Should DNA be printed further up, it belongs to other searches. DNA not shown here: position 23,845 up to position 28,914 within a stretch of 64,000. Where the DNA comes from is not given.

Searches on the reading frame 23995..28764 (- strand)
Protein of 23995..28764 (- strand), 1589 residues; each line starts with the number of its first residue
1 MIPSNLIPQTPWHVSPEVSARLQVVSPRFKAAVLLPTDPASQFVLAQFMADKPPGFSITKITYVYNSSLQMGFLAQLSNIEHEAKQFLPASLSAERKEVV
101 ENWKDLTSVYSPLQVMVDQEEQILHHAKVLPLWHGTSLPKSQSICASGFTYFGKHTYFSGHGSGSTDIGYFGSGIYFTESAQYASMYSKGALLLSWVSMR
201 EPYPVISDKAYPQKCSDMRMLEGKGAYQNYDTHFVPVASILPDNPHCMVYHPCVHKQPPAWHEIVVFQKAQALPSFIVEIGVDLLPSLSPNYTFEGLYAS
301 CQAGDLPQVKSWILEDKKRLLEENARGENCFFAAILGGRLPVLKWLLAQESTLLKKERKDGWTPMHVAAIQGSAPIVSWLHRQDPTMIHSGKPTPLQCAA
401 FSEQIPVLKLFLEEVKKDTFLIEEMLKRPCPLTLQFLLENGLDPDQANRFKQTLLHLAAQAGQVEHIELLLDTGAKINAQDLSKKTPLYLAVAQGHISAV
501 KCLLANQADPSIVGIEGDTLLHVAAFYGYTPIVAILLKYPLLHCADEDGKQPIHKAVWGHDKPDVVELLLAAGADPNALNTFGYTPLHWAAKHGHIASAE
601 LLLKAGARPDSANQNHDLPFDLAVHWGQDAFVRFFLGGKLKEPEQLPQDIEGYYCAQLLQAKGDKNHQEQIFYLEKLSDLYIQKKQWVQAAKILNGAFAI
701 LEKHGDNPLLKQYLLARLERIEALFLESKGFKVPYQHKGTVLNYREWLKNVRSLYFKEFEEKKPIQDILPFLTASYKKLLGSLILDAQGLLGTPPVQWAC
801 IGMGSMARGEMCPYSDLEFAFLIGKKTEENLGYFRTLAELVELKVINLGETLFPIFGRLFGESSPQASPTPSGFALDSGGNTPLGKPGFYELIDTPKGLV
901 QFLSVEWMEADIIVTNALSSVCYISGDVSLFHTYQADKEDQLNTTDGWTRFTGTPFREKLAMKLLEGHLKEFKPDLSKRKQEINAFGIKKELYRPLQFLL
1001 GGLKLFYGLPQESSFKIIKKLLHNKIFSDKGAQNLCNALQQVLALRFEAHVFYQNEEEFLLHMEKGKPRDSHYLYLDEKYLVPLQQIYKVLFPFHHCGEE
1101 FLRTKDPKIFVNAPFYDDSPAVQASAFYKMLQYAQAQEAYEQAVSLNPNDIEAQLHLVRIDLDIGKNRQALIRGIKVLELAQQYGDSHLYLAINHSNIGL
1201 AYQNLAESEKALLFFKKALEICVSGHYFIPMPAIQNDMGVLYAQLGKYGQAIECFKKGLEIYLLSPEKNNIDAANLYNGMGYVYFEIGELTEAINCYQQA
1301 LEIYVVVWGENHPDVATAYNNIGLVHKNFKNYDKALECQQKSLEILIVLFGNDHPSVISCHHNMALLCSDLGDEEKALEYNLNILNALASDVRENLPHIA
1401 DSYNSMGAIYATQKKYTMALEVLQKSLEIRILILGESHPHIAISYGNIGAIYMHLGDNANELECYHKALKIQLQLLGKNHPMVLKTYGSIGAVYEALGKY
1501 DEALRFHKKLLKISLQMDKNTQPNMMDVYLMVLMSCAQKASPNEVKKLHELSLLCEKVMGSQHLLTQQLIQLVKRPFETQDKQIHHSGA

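Call 60: search_protein_families(library=pfam, proteins=[window:23995-28764:-], max_evalue=0.0001)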
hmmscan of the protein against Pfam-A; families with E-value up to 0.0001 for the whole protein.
window:23995-28764:- (1589 aa): 23 families
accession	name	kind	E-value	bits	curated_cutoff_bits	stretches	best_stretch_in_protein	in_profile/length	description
PF13424.12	TPR_12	-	1.1e-66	221.5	30.1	5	1441-1514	2-75/77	Tetratricopeptide repeat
PF12796.13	Ank_2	-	1.5e-53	179.7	27.3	5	433-511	12-87/90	Ankyrin repeats (3 copies)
PF13374.12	TPR_10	-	1.3e-45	152.6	27.5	4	1315-1355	1-41/42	Tetratricopeptide repeat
PF00515.34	TPR_1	-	1.7e-43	145.1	27.8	2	1274-1303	1-30/34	Tetratricopeptide repeat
PF00023.36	Ank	-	3e-41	137.5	21.1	2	583-613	2-32/33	Ankyrin repeat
PF13637.12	Ank_4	-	4.2e-41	138.5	22.7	4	562-603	9-50/50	Ankyrin repeats (many copies)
PF07719.23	TPR_2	-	1.4e-32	109.5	27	1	1274-1304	1-31/34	Tetratricopeptide repeat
PF13606.12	Ank_3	-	6.7e-32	105.9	22.3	0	582-609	1-28/30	Ankyrin repeat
PF13181.12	TPR_8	-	3.6e-31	105.1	25.7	0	1274-1303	1-30/34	Tetratricopeptide repeat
PF13857.12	Ank_5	-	6.8e-31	106.4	27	2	569-623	1-56/56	Ankyrin repeats (many copies)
PF24885.1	TPR_NPHP3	-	7.8e-31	107.7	100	2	1391-1521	90-220/239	Nephrocystin-3 TPR domain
PF13176.12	TPR_7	-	1.2e-15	56.6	27.9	0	1487-1518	2-33/36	Tetratricopeptide repeat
PF13414.12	TPR_11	-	1.9e-12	47.1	26.8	1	1281-1327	1-39/42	TPR repeat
PF13428.12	TPR_14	-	1.3e-11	44.4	23.5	0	1125-1160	9-44/44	Tetratricopeptide repeat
PF13432.12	TPR_16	-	2.2e-11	44.4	32.7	0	1123-1158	3-38/65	Tetratricopeptide repeat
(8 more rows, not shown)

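Call 61: search_protein_families(library=padloc, proteins=[window:23995-28764:-], max_evalue=0.001)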
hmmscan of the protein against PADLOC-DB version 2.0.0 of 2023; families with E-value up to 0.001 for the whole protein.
window:23995-28764:- (1589 aa): 4 families
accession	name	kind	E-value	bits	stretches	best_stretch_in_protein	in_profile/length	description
PDLC04783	PDC-M72A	-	3.5e-26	90.4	2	361-538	133-317/392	-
PDLC02908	Ankyrin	-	6.3e-18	62.4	2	469-560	721-813/880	-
PDLC01169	TPR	-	2.8e-10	38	2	1399-1524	108-228/252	TPR repeats containing protein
PDLC02203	MzaA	-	0.00023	17.6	0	564-613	25-74/683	-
